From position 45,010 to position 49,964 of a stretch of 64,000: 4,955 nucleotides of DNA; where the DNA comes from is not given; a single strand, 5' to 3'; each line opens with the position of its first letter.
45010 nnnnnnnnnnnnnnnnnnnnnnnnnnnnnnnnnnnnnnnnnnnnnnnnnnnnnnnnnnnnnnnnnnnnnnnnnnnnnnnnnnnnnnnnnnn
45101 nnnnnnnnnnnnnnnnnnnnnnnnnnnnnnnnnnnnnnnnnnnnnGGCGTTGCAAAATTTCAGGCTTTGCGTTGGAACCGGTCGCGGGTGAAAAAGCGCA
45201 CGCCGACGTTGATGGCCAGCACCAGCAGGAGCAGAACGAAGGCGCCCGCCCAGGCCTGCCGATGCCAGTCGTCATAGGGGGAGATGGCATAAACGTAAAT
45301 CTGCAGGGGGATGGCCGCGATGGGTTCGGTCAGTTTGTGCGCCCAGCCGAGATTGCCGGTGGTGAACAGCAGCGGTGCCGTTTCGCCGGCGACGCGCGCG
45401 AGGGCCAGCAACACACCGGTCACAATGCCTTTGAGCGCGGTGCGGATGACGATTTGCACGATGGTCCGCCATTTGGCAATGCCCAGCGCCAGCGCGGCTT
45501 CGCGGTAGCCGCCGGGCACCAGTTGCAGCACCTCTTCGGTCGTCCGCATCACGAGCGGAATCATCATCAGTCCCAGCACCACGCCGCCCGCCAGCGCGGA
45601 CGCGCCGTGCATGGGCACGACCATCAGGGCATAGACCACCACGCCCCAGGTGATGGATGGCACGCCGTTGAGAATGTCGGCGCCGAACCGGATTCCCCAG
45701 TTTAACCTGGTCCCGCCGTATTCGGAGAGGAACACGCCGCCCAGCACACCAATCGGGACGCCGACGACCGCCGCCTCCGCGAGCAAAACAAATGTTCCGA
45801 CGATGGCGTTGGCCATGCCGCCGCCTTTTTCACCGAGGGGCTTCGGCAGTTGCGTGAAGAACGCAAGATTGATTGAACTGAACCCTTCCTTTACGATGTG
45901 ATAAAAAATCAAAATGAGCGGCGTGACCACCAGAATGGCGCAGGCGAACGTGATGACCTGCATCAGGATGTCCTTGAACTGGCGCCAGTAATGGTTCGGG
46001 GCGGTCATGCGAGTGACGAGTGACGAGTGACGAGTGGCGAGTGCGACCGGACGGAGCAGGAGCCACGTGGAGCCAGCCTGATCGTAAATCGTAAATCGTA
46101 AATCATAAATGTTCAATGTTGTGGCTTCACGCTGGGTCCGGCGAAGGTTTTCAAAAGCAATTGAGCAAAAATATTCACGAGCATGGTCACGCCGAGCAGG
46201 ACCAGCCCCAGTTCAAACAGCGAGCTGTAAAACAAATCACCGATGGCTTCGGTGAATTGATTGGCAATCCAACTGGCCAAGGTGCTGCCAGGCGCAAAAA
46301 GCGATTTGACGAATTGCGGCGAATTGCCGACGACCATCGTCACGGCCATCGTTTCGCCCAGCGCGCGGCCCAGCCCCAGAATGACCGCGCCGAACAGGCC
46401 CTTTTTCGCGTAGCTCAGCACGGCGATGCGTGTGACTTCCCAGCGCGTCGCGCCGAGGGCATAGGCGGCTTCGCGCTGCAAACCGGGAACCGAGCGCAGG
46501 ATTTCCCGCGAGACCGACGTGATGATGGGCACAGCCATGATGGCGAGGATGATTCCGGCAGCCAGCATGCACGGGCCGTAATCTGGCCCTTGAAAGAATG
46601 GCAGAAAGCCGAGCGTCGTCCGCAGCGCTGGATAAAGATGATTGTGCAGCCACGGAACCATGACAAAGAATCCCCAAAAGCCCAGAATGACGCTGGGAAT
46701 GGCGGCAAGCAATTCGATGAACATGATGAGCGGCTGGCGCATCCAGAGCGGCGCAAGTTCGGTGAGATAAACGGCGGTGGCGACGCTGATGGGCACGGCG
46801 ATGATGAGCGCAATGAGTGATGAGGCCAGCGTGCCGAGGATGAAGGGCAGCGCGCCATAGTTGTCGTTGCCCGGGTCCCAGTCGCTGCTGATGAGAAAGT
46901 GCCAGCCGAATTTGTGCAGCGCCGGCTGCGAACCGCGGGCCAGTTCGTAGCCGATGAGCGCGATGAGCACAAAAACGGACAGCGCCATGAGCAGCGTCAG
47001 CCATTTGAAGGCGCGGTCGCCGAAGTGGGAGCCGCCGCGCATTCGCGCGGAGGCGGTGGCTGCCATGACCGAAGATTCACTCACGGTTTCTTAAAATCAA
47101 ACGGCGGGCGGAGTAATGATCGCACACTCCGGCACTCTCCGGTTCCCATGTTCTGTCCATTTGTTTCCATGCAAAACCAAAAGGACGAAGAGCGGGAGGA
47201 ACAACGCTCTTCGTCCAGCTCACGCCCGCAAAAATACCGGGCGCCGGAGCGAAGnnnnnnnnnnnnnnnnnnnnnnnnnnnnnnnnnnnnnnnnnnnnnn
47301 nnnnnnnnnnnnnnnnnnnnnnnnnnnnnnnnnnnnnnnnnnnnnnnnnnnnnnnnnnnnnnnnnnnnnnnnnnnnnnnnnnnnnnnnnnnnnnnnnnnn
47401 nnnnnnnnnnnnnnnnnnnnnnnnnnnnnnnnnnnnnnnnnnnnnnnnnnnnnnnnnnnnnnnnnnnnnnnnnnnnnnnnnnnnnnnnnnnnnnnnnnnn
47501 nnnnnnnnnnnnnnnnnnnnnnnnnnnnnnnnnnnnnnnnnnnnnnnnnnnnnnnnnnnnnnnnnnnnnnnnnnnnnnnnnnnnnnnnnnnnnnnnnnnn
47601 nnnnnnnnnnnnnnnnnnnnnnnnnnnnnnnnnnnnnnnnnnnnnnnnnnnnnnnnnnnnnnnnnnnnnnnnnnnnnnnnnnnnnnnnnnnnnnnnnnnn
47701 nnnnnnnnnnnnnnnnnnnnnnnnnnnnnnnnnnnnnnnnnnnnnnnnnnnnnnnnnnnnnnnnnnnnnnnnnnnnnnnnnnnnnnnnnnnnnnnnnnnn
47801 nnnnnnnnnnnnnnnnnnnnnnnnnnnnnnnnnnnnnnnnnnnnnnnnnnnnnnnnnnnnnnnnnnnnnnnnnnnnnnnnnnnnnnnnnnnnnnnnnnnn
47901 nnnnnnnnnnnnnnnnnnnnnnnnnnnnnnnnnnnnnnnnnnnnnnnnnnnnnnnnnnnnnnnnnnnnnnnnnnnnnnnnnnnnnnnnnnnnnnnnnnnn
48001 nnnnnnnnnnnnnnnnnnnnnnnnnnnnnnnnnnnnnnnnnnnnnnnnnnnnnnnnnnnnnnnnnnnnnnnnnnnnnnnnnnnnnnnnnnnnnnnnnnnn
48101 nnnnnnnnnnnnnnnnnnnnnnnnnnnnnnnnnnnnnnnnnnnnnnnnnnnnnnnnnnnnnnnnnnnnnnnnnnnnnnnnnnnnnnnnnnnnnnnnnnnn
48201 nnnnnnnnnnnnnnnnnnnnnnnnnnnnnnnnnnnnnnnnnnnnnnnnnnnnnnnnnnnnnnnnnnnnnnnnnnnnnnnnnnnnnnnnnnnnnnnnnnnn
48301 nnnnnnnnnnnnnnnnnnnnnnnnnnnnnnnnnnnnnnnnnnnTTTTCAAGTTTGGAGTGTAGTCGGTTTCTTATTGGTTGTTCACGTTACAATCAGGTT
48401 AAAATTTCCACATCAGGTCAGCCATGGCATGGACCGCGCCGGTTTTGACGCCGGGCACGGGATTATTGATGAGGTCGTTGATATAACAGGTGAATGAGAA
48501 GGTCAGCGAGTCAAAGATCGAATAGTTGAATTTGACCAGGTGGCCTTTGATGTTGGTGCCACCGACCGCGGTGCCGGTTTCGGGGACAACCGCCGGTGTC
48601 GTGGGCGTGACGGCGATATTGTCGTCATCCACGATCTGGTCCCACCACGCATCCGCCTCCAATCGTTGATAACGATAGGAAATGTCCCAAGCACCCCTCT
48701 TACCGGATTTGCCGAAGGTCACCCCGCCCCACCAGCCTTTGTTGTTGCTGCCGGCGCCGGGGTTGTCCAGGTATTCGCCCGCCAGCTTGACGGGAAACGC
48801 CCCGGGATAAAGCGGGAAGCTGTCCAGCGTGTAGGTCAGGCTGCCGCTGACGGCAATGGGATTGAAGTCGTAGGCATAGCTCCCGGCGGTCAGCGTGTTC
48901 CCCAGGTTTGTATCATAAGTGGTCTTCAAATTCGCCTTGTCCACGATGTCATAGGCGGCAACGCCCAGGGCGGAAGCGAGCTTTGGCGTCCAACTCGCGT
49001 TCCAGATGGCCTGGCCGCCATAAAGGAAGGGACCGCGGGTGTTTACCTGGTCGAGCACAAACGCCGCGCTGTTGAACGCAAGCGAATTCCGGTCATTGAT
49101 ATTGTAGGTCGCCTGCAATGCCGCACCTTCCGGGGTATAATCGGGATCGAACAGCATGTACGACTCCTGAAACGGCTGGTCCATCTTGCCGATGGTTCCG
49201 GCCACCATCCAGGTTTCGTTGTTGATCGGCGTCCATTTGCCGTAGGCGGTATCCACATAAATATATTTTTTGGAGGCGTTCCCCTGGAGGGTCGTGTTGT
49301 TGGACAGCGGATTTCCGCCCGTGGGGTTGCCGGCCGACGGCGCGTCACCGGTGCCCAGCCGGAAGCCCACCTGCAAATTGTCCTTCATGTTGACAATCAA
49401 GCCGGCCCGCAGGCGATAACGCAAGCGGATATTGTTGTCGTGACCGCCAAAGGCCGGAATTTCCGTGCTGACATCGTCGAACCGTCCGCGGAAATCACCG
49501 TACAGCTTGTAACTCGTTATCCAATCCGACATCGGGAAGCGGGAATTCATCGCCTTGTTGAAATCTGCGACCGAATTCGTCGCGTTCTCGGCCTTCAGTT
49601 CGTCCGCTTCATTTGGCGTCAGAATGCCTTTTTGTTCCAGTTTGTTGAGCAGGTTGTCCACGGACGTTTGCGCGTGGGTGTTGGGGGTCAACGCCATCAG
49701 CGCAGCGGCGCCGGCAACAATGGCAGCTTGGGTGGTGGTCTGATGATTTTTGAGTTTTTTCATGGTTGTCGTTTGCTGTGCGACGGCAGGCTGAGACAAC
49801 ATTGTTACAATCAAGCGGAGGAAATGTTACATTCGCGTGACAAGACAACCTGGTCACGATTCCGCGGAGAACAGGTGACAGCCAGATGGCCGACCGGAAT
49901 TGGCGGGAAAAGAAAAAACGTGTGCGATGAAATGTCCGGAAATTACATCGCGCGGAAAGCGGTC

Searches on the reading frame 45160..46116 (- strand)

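Call 60: search_protein_families(library=pfam, proteins=[window:45160-46116:-], max_evalue=0.0001)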
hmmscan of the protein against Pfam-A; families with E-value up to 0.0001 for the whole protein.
window:45160-46116:- (318 aa): 1 family
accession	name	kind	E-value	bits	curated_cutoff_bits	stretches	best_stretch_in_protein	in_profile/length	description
PF00528.27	BPD_transp_1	-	1.9e-19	70.6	26.4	1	123-310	1-179/184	Binding-protein-dependent transport system inner membrane component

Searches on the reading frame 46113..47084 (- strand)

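Call 60: search_protein_families(library=pfam, proteins=[window:46113-47084:-], max_evalue=0.0001)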
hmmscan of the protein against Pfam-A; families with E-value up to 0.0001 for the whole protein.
window:46113-47084:- (323 aa): 1 family
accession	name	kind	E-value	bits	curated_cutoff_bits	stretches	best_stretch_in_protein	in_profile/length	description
PF00528.27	BPD_transp_1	-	1.3e-08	35.2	26.4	1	112-310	13-178/184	Binding-protein-dependent transport system inner membrane component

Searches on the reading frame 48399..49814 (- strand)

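Call 4: search_protein_families(library=pfam, proteins=[window:48399-49814:-], max_evalue=0.01)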
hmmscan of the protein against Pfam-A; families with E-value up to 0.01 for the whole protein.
window:48399-49814:- (471 aa): 1 family
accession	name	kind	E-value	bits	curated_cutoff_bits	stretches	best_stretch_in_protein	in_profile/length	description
PF16930.11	Porin_5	-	1e-22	80.8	22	1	118-292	149-327/535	Putative porin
